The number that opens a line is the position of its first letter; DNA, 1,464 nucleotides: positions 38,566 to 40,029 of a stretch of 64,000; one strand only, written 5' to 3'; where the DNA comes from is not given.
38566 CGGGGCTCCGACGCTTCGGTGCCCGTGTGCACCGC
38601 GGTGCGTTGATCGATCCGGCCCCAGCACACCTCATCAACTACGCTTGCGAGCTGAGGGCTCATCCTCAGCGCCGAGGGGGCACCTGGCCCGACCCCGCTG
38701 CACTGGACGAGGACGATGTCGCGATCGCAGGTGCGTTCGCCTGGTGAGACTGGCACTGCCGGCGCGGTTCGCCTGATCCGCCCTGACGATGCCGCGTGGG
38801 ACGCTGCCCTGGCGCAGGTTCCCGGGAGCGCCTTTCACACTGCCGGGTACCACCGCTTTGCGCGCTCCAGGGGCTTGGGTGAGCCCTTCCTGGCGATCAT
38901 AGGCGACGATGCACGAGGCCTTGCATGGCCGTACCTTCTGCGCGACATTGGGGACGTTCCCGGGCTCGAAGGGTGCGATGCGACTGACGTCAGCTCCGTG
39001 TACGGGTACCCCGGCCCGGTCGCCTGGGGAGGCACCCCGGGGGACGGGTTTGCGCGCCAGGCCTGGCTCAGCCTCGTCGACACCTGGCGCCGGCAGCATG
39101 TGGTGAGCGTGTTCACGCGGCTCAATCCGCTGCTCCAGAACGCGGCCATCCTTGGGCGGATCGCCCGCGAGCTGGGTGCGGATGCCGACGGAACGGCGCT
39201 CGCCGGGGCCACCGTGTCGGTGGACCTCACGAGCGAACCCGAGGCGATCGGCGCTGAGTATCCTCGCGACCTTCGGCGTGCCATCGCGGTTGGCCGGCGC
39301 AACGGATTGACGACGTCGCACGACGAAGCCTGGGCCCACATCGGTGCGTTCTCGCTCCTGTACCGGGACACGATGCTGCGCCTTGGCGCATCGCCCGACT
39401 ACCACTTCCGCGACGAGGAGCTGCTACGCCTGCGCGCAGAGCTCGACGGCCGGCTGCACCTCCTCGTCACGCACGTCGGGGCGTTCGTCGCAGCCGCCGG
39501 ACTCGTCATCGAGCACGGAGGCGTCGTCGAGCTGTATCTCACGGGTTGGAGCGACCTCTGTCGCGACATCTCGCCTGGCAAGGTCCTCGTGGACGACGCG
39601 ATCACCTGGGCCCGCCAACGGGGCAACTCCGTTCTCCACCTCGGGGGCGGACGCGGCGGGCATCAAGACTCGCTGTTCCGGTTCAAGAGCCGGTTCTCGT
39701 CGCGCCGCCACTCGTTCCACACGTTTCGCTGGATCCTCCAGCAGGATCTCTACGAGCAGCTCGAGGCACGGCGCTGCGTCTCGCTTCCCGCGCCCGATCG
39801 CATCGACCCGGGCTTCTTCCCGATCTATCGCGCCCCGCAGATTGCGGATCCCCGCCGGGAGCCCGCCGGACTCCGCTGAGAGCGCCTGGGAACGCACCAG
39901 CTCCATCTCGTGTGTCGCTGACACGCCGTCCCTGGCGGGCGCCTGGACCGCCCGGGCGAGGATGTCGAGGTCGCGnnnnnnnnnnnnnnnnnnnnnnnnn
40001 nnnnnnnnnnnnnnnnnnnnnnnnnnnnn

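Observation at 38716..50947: Carrier-protein / adenylation / double-amidotransferase / ATP-grasp / FemAB module embedded in a glycan locus: candidate pathway for an undescribed acyl-amido or aminoacyl sugar decoration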

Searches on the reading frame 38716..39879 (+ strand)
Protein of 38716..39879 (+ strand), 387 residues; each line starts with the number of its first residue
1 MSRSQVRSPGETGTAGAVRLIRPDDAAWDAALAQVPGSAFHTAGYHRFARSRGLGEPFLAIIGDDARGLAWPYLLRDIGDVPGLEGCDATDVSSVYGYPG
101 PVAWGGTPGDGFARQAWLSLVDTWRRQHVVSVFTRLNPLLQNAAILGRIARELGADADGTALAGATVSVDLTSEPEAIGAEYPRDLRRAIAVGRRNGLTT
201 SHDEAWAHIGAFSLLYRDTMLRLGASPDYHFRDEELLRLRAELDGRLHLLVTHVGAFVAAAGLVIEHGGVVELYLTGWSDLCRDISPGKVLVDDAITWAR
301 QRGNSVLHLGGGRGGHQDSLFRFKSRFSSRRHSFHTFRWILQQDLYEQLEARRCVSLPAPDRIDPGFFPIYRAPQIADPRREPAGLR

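Call 6: search_protein_families(library=pfam, proteins=[window:38716-39879:+], max_evalue=0.01)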
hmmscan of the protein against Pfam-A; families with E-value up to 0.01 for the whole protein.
window:38716-39879:+ (387 aa): 2 families
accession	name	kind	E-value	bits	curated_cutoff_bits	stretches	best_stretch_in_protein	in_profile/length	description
PF13480.13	Acetyltransf_6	-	7.4e-12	46.1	22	1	184-313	5-138/143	Acetyltransferase (GNAT) domain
PF02388.22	FemAB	-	0.0011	18.4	24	1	257-329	306-380/406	FemAB family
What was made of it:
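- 38716..39879 (+): Fem-like tandem-GNAT protein 1 (387 aa). Separate module. PF13480 46 bits; FemAB 18.4 bits, below the cutoff of 24 (call 6).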

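Call 7: search_protein_families(library=ncbifam, proteins=[window:38716-39879:+], max_evalue=0.01)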
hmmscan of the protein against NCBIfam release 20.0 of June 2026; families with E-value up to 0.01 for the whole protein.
window:38716-39879:+ (387 aa): 1 family
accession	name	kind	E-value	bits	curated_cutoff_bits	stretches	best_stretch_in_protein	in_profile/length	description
TIGR03019.1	pepcterm_femAB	equivalog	7.9e-06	25.1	260.35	1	165-335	119-282/330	FemAB family XrtA/PEP-CTERM system-associated protein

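Call 40: search_solved_structures(query=window:38716-39879:+, max_evalue=1)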
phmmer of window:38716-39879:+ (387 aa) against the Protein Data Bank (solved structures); distinct sequences matched with E-value up to 1: 1.
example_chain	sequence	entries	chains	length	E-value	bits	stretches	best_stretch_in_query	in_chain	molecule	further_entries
3vrc_A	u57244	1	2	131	0.25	13.4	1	126-170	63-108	Cytochrome c'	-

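Call 50: find_homologous_proteins(query=window:38716-39879:+, max_evalue=1e-10)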
Query window:38716-39879:+ (387 aa): 309 proteins with E <= 1e-10 among 8000 candidates; the best 120 are listed.
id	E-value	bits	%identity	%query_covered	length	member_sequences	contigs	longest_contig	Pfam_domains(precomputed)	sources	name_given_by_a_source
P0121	1.2e-260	882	100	100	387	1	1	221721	PF13480.14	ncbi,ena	-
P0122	1.0e-137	477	59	94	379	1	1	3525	PF13480.14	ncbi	-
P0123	7.1e-130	452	58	93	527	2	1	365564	PF13673.14,PF13480.14,PF13302.14,PF13508.14,PF08445.17,PF02388.23,PF00583.32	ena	-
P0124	2.9e-129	450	57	97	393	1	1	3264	PF13480.14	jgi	jgi:hypothetical protein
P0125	3.5e-127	443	58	94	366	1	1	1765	PF13480.14,PF02388.23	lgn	-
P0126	8.4e-127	441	58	96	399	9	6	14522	PF13480.14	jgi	-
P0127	4.8e-126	439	57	97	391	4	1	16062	PF13480.14,PF02388.23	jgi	jgi:Acetyltransferase (GNAT) domain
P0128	1.1e-125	438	56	95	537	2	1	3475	PF13673.14,PF13480.14,PF13302.14,PF13508.14,PF08445.17,PF02388.23,PF00583.32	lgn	-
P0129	7.3e-125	435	56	95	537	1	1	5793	PF13673.14,PF13480.14,PF13302.14,PF13508.14,PF08445.17,PF02388.23,PF00583.32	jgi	jgi:ribosomal protein S18 acetylase RimI-like enzyme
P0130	4.0e-124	433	55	95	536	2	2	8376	PF13673.14,PF13480.14,PF13302.14,PF13508.14,PF08445.17,PF00583.32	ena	-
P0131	7.7e-122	425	56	95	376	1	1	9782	PF13480.14,PF02388.23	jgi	jgi:hypothetical protein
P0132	5.4e-121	422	56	93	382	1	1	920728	PF13480.14,PF02388.23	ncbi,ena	-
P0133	1.8e-120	421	56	95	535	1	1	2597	PF13673.14,PF13480.14,PF13302.14,PF13508.14,PF08445.17,PF00583.32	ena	-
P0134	1.8e-119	417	52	98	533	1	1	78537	PF13673.14,PF13480.14,PF13302.14,PF13508.14,PF02388.23,PF00583.32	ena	-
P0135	6.9e-119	415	55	92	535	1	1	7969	PF13673.14,PF13480.14,PF13302.14,PF13508.14,PF08445.17,PF02388.23,PF00583.32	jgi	jgi:ribosomal protein S18 acetylase RimI-like enzyme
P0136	1.9e-118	414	55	93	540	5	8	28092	PF13673.14,PF13480.14,PF13302.14,PF13508.14,PF08445.17,PF02388.23,PF00583.32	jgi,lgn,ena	-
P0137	1.9e-117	411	51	100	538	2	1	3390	PF13673.14,PF13480.14,PF13302.14,PF13508.14,PF08445.17,PF00583.32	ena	-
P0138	3.6e-117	410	55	95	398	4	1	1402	PF13480.14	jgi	jgi:hypothetical protein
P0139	2.2e-116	407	55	96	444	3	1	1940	PF13480.14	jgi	-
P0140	1.2e-115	405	55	94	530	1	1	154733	PF13673.14,PF13480.14,PF13302.14,PF13508.14,PF08445.17,PF00583.32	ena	-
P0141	2.4e-115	404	54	96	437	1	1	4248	PF13480.14,PF02388.23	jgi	jgi:hypothetical protein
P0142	4.3e-115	403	51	94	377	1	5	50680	PF13480.14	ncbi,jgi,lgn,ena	ncbi:MAG: GNAT family N-acetyltransferase [Candidatus Limnocylindrales bacterium]|jgi:hypothetical p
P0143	6.5e-115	402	55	95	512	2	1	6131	PF13673.14,PF13480.14,PF13302.14,PF13508.14,PF08445.17,PF00583.32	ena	-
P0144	1.7e-114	401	54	94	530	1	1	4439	PF13673.14,PF13480.14,PF13302.14,PF13508.14,PF02388.23,PF00583.32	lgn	-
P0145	5.5e-114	399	55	94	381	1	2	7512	PF13480.14,PF02388.23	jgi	jgi:hypothetical protein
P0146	6.3e-114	399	52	93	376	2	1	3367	PF13480.14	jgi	jgi:hypothetical protein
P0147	6.4e-114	399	52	93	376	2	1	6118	PF13480.14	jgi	-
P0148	1.3e-113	398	53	97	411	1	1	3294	PF13480.14,PF02388.23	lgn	-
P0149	1.5e-112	395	53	93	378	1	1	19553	PF13480.14,PF02388.23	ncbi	-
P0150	3.9e-112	393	52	93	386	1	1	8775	PF13480.14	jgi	jgi:hypothetical protein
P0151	7.3e-112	392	52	94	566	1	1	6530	PF13480.14,PF13302.14,PF13508.14,PF02388.23,PF00583.32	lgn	-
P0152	1.2e-111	392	52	95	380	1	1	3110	PF13480.14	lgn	-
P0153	1.4e-111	391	52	97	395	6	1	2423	PF13480.14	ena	-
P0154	1.5e-111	391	56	92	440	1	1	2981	PF13480.14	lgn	-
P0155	9.6e-111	389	54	96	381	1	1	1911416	PF13480.14,PF02388.23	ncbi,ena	-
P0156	9.8e-111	389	51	97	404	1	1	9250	PF13480.14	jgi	jgi:Acetyltransferase (GNAT) domain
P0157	1.4e-110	388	51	94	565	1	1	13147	PF13673.14,PF13480.14,PF13302.14,PF13508.14,PF08445.17,PF02388.23,PF00583.32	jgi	jgi:GNAT superfamily N-acetyltransferase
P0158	9.6e-110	385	52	93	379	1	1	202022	PF13480.14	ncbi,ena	-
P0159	3.1e-109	384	53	94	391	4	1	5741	PF13480.14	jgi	-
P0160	1.1e-108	382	50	99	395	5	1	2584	PF13480.14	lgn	-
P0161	2.8e-108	380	50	93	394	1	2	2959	PF13480.14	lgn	-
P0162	3.0e-108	380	51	93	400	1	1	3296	PF13480.14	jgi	jgi:hypothetical protein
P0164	9.2e-108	379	53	93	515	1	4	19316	PF13673.14,PF13480.14,PF13302.14,PF13508.14,PF08445.17,PF00583.32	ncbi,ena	-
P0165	2.3e-107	377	51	93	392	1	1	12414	PF13480.14,PF02388.23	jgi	-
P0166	3.5e-107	377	51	94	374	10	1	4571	PF13480.14,PF02388.23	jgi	jgi:hypothetical protein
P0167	2.5e-106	374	50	94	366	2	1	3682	PF13480.14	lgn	-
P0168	4.2e-106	373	50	93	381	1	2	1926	PF13480.14,PF02388.23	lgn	-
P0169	4.4e-106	373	52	92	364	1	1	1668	PF13480.14,PF02388.23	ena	-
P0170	5.4e-106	373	50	98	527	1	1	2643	PF13480.14,PF13302.14,PF13508.14,PF00583.32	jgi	jgi:ribosomal protein S18 acetylase RimI-like enzyme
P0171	6.2e-106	373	49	93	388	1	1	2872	PF13480.14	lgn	-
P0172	7.2e-106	373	52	92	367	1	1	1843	PF13480.14,PF02388.23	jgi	jgi:hypothetical protein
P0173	9.3e-106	372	52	91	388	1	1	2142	PF13480.14,PF02388.23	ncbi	-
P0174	1.1e-105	372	50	96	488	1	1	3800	PF13480.14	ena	-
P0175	1.9e-105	371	50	95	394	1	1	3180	PF13480.14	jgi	-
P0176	5.8e-105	370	50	95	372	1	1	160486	PF13480.14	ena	-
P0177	1.0e-104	369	52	96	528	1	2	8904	PF13480.14,PF13302.14,PF13508.14,PF00583.32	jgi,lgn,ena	-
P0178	2.2e-104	368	52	91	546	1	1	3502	PF13480.14,PF13302.14,PF13508.14,PF00583.32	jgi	jgi:GNAT superfamily N-acetyltransferase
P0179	6.3e-104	366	49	95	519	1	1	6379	PF13480.14,PF13302.14,PF13508.14,PF00583.32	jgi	-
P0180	7.0e-104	366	50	92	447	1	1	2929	PF13480.14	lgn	-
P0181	1.0e-103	365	52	92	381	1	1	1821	PF13480.14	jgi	jgi:hypothetical protein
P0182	1.0e-103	365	51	92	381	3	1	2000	PF13480.14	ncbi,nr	ncbi:MAG TPA: GNAT family N-acetyltransferase [Vicinamibacterales bacterium]|nr:GNAT family N-acetyl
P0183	1.4e-103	365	51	93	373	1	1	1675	PF13480.14,PF02388.23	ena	-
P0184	1.7e-103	365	50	94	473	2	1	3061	PF13480.14,PF00583.32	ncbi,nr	ncbi:MAG: hypothetical protein QOI00_1332, partial [Chloroflexota bacterium]|nr:hypothetical protein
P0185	5.1e-103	363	50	94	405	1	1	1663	PF13480.14,PF02388.23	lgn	-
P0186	6.1e-103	363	49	95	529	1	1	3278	PF13480.14,PF13302.14,PF13508.14,PF08445.17,PF00583.32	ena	-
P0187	6.6e-103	363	49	94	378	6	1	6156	PF13480.14,PF02388.23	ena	-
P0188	8.0e-103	363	49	93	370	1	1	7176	PF13480.14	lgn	-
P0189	8.5e-103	362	48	95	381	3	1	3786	PF13480.14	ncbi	-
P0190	1.4e-102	362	50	94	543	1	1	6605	PF13480.14,PF13302.14,PF13508.14,PF00583.32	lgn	-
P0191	1.4e-102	362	51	94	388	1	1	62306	PF13480.14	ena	-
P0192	1.5e-102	362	50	93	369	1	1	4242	PF13480.14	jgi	jgi:Acetyltransferase (GNAT) domain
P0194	4.0e-102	360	51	92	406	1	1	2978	PF13480.14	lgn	-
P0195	4.2e-102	360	48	92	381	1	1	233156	PF13480.14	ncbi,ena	-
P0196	4.4e-102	360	49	93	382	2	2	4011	PF13480.14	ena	-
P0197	4.6e-102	360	51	93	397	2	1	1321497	PF13480.14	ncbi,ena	-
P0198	6.5e-102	360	54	88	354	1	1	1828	PF13480.14,PF02388.23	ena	-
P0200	1.5e-101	358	50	92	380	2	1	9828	PF13480.14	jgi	jgi:hypothetical protein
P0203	2.2e-101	358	50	93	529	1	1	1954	PF13480.14,PF13302.14,PF13508.14,PF02388.23,PF00583.32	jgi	jgi:RimJ/RimL family protein N-acetyltransferase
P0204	2.3e-101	358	50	95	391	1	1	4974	PF13480.14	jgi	jgi:hypothetical protein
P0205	3.2e-101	357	48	95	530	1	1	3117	PF13480.14,PF13302.14,PF13508.14,PF00583.32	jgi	jgi:GNAT superfamily N-acetyltransferase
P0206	4.5e-101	357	51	92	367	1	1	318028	PF13480.14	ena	-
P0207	4.9e-101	357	48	94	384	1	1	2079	PF13480.14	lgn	-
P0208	6.5e-101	356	48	96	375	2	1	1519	PF13480.14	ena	-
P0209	7.2e-101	356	49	93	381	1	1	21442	PF13480.14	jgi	jgi:hypothetical protein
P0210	1.4e-100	355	50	95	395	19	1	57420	PF13480.14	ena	-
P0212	1.7e-100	355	49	92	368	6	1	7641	PF13480.14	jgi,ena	jgi:hypothetical protein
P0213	1.7e-100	355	50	96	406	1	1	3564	PF13480.14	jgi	jgi:hypothetical protein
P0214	1.9e-100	355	50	94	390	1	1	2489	PF13480.14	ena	-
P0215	2.5e-100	354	50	92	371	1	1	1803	PF13480.14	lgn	-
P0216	2.8e-100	354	48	92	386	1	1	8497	PF13480.14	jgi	jgi:hypothetical protein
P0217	3.9e-100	354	49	95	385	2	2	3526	PF13480.14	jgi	jgi:GNAT acetyltransferase-like protein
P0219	4.8e-100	353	50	91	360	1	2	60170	PF13480.14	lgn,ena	-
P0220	5.5e-100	353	53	93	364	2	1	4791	PF13480.14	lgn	-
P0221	1.2e-99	352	49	94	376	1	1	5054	PF13480.14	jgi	jgi:hypothetical protein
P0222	1.3e-99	352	50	94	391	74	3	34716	PF13480.14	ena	-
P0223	1.4e-99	352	50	92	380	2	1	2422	PF13480.14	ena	-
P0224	1.6e-99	352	50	95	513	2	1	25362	PF13673.14,PF13480.14,PF13302.14,PF13508.14,PF08445.17,PF02388.23,PF00583.32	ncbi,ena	-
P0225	2.1e-99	351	49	93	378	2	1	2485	PF13480.14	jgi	-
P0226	2.1e-99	351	50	92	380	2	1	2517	PF13480.14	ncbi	-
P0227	2.6e-99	351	48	96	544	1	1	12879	PF13480.14,PF13302.14,PF13508.14,PF00583.32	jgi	jgi:GNAT superfamily N-acetyltransferase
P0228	2.7e-99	351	49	94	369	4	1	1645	PF13480.14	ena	-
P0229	2.8e-99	351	48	93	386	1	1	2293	PF13480.14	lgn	-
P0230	3.3e-99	351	48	92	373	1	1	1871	PF13480.14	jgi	-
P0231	3.5e-99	351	49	94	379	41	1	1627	PF13480.14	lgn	-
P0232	4.5e-99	350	48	92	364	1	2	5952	PF13480.14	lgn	-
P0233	9.1e-99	349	50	93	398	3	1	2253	PF13480.14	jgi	-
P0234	1.1e-98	349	52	93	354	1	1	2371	PF13480.14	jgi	jgi:hypothetical protein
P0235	1.1e-98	349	50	92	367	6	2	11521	PF13480.14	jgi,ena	-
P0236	1.3e-98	349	48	92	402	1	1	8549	PF13480.14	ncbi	-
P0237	1.3e-98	349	50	92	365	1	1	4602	PF13480.14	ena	-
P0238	1.4e-98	348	47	92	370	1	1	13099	PF13480.14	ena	-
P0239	1.5e-98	348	48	96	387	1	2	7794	PF13480.14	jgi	jgi:hypothetical protein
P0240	1.7e-98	348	47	94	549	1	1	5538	PF13673.14,PF13480.14,PF13302.14,PF13508.14,PF08445.17,PF02388.23,PF00583.32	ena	-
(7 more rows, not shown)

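Call 51: find_encoding_contigs(protein=P0123, flank=10000, max_places=1)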
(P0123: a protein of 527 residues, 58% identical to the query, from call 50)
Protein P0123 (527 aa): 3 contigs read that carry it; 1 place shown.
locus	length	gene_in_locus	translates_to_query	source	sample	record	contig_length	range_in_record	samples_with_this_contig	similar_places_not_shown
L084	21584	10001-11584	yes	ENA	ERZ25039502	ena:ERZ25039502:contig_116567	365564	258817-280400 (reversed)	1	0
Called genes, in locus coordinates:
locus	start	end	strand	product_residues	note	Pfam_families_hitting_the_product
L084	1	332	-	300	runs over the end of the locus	PF07690:MFS_1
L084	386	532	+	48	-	-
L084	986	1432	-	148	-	PF00581:Rhodanese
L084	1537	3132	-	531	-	PF09043:Lys-AminoMut_A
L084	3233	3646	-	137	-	PF02391:MoaE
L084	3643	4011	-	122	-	PF02597:ThiS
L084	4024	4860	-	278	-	-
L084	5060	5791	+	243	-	PF00753:Lactamase_B, PF13483:Lactamase_B_3, PF12706:Lactamase_B_2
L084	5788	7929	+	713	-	PF00082:Peptidase_S8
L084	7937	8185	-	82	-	-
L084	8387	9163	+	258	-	-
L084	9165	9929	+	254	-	PF00142:Fer4_NifH (faint), PF01656:CbiA, PF06564:CBP_BcsQ, PF09140:MipZ, PF10609:ParA (faint), PF13614:AAA_31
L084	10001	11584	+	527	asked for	PF00583:Acetyltransf_1, PF13302:Acetyltransf_3, PF13508:Acetyltransf_7, PF13673:Acetyltransf_10 (weak), PF08445:FR47 (weak), PF13480:Acetyltransf_6, PF02388:FemAB (weak)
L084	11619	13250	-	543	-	PF01619:Pro_dh, PF02397:Bac_transf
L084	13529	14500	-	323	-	PF01041:DegT_DnrJ_EryC1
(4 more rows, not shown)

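Call 52: find_encoding_contigs(protein=P0155, flank=10000, max_places=1)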
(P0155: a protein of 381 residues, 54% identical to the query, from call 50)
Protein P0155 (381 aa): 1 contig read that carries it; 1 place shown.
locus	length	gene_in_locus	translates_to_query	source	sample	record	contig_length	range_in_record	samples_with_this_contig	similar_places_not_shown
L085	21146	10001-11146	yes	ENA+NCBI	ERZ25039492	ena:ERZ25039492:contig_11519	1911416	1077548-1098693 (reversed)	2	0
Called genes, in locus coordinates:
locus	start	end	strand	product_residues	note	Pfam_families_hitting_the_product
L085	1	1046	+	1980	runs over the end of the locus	PF21937:Yop-YscD_ppl_2nd (faint)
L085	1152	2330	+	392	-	PF02771:Acyl-CoA_dh_N, PF02770:Acyl-CoA_dh_M, PF00441:Acyl-CoA_dh_1, PF22924:ACOX_C_alpha1 (weak), PF08028:Acyl-CoA_dh_2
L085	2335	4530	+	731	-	PF02629:CoA_binding (faint), PF13380:CoA_binding_2, PF13607:Succ_CoA_lig, PF13549:ATP-grasp_5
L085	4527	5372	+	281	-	PF00378:ECH_1, PF16113:ECH_2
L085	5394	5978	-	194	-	PF04892:VanZ-LLP1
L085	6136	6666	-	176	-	-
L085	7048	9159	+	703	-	PF04321:RmlD_sub_bind, PF08659:KR (weak), PF01073:3Beta_HSD, PF01370:Epimerase, PF02719:Polysacc_synt_2, PF07993:NAD_binding_4 (faint), PF16363:GDP_Man_Dehyd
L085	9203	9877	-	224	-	PF02397:Bac_transf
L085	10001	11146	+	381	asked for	PF02388:FemAB (faint), PF13480:Acetyltransf_6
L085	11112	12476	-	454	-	PF01943:Polysacc_synt (weak), PF13440:Polysacc_synt_3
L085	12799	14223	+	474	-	PF04932:Wzy_C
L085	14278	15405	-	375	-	-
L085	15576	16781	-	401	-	-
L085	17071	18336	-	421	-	PF13439:Glyco_transf_4, PF13579:Glyco_trans_4_4, PF00534:Glycos_transf_1, PF13692:Glyco_trans_1_4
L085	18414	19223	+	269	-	-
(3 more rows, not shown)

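Call 64: predict_structure(alignment_id=A1)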
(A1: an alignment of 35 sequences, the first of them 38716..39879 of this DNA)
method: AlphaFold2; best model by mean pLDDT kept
length: 387 residues; sequences in the alignment: 35
mean_pLDDT: 88.4   pTM: 0.86
mean pLDDT of the five models: 88.4, 86.8, 86.6, 86.1, 85.3
residues with pLDDT >= 90: 262; 70-90: 84; 50-70: 19; < 50: 22
segments of 3 or more residues with pLDDT < 50: 1-13, 381-387
pLDDT, mean of each block of 10 residues (from residue 1): 40 71 97 92 97 96 93 97 96 91 84 89 96 89 75 61 89 94 97 98 98 96 85 96 97 98 96 96 96 98 96 67 92 89 95 89 86 80 43
secondary structure, 60 per line:
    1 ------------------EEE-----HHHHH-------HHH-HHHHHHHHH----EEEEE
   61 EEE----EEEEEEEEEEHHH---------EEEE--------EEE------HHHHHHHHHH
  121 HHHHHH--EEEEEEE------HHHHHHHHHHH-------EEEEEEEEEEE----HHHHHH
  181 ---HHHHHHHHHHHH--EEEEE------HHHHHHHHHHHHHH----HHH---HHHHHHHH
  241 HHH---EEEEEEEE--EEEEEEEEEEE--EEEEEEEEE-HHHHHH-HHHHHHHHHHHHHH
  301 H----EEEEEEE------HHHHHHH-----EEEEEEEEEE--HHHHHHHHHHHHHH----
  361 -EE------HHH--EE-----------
elements in order: E19-21 H27-31 H43-51 E56-63 E68-77 E90-93 E102-104 H111-126 E129-135 H142-152 E160-170 H175-180 H184-195 E198-202 H209-222 H233-243 E247-254 E257-267 E270-278 H280-285 H287-301 E306-312 H319-325 E331-340 H343-356

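Call 66: fold_search(model_id=the predicted structure, library=pdb)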
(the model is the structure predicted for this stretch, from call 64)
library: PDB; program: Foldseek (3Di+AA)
matches with E <= 10: 650; with E <= 0.001: 95
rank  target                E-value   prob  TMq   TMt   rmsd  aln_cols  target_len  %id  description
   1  9wqy                  4.5e-15  1.00  0.59  0.78   4.4       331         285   20  aminoacyl-tRNA-dependent peptide synthase, Sba18, complexed with streptothrisamine (released 2026-04-01)
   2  1xe4                  2.1e-14  1.00  0.64  0.73   4.6       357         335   17  Crystal Structure of Weissella viridescens FemX (K36M) Mutant (released 2005-05-31)
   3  9wqw                  2.7e-14  1.00  0.57  0.75   4.8       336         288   20  aminoacyl-tRNA-dependent peptide synthase, Sbb17 (released 2026-04-01)
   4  9wqx                  3.2e-14  1.00  0.57  0.75   4.8       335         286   20  aminoacyl-tRNA-dependent peptide synthase, Sbb17, complexed with streptothrisamine (released 2026-04-01)
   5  7z5y_A                3.2e-14  1.00  0.65  0.74   4.1       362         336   16  CRYSTAL STRUCTURE OF WEISSELLA VIRIDESCENS FEMXVV NON-RIBOSOMAL AMINO ACID TRANSFERASE IN COMPLEX WITH A PEPTIDYL-XNA  (released 2022-10-26)
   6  1ne9                  3.7e-14  1.00  0.62  0.70   5.2       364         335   18  Crystal Structure of Weissella viridescens FemX at 1.7 Ang Resolution (released 2004-02-10)
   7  7z6a_A                6.1e-14  1.00  0.63  0.72   4.4       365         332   17  CRYSTAL STRUCTURE OF WEISSELLA VIRIDESCENS FEMXVV NON-RIBOSOMAL AMINO ACID TRANSFERASE IN COMPLEX WITH A PEPTIDYL-XNA  (released 2022-10-26)
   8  4ii9_A                1.5e-13  1.00  0.62  0.71   5.1       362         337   18  Crystal structure of Weissella viridescens FemXVv non-ribosomal amino acid transferase in complex with a peptidyl-RNA  (released 2013-07-03)
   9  1xf8                  1.5e-13  1.00  0.64  0.73   4.8       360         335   18  Crystal Structure of Weissella viridescens FemX (Y254F) Mutant (released 2005-05-31)
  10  6snr                  1.2e-12  1.00  0.62  0.60   4.6       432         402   12  Crystal structure of FemX (released 2020-09-09)
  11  1lrz                  5.3e-12  1.00  0.62  0.60   5.7       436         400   10  x-ray crystal structure of staphylococcus aureus femA (released 2002-09-04)
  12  5vrv_D                1.7e-09  1.00  0.47  0.56   5.9       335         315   15  2.05 Angstrom Resolution Crystal Structure of C-terminal Domain (DUF2156) of Putative Lysylphosphatidylglycerol Synthe (released 2017-05-24)
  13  6lv0_A                2.9e-09  1.00  0.50  0.59   5.7       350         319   15  Crystal structure of the soluble domain of the multiple peptide resistance factor (MprF) from Rhizobium tropici (released 2021-02-03)
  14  5vrv_C                6.3e-09  1.00  0.49  0.58   5.2       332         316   13  2.05 Angstrom Resolution Crystal Structure of C-terminal Domain (DUF2156) of Putative Lysylphosphatidylglycerol Synthe (released 2017-05-24)
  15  2wpw_A                9.2e-09  1.00  0.44  0.50   7.6       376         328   12  Tandem GNAT protein from the clavulanic acid biosynthesis pathway (without AcCoA) (released 2009-12-29)
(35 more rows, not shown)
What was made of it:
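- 38716..39879 (+): Top Foldseek hits are Sba18/Sbb17, Weissella FemX, FemA and MprF (calls 64, 66).
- On FemAB aminoacyl-tRNA transferases: The top 14 Foldseek PDB hits are Sba18/Sbb17, FemX, FemA and MprF-type entries, which I recognise as aa-tRNA-dependent enzymes (calls 64, 66).
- Checked: The FemAB fold is nevertheless confirmed by structure (calls 64, 66).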
